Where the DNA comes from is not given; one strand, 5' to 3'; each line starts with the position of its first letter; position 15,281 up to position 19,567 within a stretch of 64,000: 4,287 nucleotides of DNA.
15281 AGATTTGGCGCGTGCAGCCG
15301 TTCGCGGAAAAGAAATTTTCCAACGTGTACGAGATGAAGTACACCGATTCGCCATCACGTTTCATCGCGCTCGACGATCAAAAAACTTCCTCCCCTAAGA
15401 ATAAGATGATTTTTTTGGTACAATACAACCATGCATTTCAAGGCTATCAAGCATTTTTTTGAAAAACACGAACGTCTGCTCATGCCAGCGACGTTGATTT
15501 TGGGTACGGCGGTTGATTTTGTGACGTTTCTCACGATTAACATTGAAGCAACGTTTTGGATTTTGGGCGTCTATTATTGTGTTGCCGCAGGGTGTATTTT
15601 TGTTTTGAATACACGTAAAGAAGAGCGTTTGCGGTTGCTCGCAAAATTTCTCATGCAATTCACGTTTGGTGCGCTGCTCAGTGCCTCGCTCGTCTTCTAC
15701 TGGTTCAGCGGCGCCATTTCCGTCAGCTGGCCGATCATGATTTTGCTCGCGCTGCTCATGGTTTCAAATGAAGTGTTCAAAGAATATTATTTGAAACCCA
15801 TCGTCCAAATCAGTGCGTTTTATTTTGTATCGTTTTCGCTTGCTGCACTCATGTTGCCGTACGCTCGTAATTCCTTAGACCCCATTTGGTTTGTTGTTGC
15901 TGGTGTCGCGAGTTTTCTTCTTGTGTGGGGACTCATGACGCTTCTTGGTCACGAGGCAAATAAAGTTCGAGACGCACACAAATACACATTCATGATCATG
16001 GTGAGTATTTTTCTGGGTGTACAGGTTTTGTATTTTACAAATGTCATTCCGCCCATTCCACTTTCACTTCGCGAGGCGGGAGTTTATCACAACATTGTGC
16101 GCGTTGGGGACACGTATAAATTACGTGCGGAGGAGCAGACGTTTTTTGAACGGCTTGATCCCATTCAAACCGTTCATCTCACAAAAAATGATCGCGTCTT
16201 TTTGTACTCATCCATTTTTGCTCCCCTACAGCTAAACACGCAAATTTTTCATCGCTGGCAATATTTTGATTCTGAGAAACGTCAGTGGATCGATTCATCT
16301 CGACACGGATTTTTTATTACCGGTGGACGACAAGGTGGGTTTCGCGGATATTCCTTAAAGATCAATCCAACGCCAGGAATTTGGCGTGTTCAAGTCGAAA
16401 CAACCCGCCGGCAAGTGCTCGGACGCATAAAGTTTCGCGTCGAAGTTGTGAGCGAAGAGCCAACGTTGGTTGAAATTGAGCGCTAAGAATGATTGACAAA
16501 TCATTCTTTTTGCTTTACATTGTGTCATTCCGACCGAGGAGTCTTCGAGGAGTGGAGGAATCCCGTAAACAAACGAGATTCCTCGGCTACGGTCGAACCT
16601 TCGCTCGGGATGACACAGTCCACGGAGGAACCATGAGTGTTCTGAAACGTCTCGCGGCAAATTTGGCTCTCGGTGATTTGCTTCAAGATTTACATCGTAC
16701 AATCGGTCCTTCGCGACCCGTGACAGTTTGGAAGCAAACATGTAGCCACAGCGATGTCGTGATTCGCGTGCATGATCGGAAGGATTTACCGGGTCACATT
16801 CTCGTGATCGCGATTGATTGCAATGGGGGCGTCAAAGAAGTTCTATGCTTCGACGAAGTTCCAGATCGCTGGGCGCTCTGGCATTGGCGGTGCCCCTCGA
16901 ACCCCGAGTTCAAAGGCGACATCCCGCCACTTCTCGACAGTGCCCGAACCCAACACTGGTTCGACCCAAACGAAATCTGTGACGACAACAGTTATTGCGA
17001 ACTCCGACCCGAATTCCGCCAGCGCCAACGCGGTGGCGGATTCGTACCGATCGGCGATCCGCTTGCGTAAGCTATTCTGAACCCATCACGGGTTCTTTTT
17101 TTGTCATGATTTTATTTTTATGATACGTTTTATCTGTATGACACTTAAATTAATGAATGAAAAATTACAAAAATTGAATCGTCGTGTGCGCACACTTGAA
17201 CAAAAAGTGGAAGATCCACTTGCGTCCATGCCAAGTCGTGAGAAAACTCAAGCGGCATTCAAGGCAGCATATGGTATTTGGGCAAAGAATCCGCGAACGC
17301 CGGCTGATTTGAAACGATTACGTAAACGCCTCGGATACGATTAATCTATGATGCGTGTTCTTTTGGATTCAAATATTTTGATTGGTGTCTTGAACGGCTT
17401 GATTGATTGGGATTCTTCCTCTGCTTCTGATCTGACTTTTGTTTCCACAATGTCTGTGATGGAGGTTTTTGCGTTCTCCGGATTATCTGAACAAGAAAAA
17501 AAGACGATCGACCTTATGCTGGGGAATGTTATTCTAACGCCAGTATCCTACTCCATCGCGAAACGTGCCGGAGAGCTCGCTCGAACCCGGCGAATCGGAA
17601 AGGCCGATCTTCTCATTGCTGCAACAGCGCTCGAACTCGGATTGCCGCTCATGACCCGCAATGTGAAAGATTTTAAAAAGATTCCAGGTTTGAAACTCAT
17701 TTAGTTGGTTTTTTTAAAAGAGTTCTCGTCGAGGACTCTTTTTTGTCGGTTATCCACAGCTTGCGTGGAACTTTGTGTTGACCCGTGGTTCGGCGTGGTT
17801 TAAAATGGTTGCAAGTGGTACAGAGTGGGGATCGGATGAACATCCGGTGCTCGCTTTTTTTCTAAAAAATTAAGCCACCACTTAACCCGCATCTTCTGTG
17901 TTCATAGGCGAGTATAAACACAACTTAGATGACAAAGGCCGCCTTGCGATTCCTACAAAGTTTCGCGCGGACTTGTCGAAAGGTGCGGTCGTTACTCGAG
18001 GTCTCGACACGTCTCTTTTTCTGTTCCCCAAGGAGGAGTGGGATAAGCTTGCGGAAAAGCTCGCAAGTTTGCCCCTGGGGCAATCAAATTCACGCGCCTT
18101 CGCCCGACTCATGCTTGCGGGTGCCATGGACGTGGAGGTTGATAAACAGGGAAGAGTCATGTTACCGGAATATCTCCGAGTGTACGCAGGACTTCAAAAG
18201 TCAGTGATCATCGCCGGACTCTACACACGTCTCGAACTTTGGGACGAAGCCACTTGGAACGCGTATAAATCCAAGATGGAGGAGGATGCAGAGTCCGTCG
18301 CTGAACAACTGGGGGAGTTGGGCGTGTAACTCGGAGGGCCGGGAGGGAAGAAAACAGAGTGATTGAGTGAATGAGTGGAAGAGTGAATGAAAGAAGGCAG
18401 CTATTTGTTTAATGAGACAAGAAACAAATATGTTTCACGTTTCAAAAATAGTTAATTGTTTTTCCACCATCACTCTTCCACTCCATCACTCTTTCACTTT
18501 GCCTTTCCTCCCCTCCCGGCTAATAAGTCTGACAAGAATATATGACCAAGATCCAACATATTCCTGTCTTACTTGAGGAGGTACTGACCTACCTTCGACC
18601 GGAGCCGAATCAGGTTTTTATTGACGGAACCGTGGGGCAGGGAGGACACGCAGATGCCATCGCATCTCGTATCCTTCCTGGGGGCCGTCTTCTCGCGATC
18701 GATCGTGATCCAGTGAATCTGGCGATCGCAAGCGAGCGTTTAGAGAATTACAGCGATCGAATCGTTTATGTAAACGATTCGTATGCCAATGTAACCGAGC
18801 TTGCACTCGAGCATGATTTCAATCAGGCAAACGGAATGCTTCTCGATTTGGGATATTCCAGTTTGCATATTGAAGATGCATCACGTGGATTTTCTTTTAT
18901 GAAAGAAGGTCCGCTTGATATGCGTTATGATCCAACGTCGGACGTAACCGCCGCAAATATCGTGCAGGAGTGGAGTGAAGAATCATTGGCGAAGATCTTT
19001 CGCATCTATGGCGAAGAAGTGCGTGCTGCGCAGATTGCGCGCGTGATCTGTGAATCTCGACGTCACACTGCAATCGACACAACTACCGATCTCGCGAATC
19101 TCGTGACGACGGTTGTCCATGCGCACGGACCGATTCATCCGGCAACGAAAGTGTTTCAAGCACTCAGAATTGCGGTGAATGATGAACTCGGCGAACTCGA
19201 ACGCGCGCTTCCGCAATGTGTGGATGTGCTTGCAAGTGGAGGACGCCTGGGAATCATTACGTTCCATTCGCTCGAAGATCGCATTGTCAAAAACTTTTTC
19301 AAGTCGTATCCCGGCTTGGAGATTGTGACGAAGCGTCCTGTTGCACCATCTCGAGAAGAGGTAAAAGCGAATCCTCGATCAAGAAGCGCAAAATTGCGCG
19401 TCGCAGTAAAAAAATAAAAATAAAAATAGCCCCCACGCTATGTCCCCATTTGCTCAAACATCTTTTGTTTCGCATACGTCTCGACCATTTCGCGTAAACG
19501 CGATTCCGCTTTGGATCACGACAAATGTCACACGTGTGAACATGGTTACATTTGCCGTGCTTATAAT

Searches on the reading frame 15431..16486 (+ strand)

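Call 67: search_protein_families(library=pfam, proteins=[window:15431-16486:+], max_evalue=0.00001)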
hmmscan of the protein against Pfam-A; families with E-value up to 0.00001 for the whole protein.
window:15431-16486:+ (351 aa): 1 family
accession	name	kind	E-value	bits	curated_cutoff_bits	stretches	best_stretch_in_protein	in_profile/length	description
PF11141.13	DUF2914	-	4.1e-11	42.9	23.6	1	270-337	2-62/62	Protein of unknown function (DUF2914)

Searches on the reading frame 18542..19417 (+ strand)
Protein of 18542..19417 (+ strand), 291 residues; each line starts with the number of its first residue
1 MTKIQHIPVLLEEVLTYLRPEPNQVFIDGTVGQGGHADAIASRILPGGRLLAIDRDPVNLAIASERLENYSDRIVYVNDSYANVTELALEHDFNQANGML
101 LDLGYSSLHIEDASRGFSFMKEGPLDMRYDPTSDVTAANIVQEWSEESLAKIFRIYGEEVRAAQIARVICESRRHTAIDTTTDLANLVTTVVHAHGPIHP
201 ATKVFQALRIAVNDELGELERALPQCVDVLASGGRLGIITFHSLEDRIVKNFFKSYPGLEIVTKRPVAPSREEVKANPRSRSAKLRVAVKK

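Call 67: search_protein_families(library=pfam, proteins=[window:18542-19417:+], max_evalue=0.00001)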
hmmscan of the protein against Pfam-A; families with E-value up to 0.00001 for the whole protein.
window:18542-19417:+ (291 aa): 1 family
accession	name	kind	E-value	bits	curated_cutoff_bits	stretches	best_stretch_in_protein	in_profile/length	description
PF01795.25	Methyltransf_5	-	8.1e-102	341.3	27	1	4-290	2-308/309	MraW methylase family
